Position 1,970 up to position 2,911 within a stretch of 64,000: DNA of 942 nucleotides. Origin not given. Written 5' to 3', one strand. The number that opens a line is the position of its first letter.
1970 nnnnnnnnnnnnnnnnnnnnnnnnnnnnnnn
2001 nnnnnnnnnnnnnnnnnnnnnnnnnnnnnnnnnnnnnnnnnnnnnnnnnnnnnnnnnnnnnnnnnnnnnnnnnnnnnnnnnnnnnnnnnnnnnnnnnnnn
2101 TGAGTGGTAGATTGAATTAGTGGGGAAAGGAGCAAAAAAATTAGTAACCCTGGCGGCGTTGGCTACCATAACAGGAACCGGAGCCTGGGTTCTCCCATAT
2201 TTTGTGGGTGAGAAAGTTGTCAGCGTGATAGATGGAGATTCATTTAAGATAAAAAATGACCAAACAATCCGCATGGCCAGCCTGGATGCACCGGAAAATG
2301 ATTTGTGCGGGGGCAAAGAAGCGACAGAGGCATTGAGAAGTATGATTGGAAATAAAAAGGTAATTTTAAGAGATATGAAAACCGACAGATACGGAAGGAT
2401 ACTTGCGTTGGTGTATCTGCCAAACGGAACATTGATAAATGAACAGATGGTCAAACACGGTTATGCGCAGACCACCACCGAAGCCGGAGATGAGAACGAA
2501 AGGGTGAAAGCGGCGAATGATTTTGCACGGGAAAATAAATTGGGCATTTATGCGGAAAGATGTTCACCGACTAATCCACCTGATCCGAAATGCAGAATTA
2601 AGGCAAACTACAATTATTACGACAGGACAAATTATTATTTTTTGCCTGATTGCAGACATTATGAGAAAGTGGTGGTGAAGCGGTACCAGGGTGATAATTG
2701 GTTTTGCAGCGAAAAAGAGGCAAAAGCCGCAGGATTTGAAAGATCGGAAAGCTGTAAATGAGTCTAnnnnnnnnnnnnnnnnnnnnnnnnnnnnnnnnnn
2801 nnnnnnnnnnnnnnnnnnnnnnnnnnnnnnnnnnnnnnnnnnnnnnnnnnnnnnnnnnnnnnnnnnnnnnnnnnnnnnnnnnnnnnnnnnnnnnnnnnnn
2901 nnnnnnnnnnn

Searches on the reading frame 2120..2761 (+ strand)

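Call 3: search_protein_families(library=pfam, proteins=[window:2120-2761:+], max_evalue=10)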
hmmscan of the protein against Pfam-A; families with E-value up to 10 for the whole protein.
window:2120-2761:+ (213 aa): 1 family
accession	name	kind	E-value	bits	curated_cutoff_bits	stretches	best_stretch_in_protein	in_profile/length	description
PF00565.23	SNase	-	2e-17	64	21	1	49-145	1-106/107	Staphylococcal nuclease homologue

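Call 4: search_protein_families(library=ncbifam, proteins=[window:2120-2761:+], max_evalue=10)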
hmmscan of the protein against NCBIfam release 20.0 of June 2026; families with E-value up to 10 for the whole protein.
window:2120-2761:+ (213 aa): 7 families
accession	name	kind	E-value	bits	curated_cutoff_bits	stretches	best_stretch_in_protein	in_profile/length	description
NF047694.1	TnucaseNucIStaph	equivalog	9.3e-13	48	250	1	32-144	48-174/175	thermonuclease NucI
NF047969.1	CaNuclEcnA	equivalog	2.7e-10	40.4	180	2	65-145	66-149/151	calcium-activated nuclease EcnA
NF051437.1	sunset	domain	1.2e-06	28.4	27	1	160-209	1-41/42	sunset domain-containing protein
NF051448.1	50S_L17_sunset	exception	0.0014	18.3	280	1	118-208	148-227/229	50S ribosomal protein L17, sunset domain variant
NF051449.1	50S_L4_sunset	exception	0.064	13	385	1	119-206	206-284/285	50S ribosomal protein L4, sunset domain variant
NF051450.1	50S_L20_sunset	exception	0.092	12.9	375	1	134-208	144-209/219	50S ribosomal protein L20, sunset domain variant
NF051433.1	ArfC_sunset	exception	0.21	12.2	100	1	170-208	125-158/160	channel accessory protein ArfC, sunset domain variant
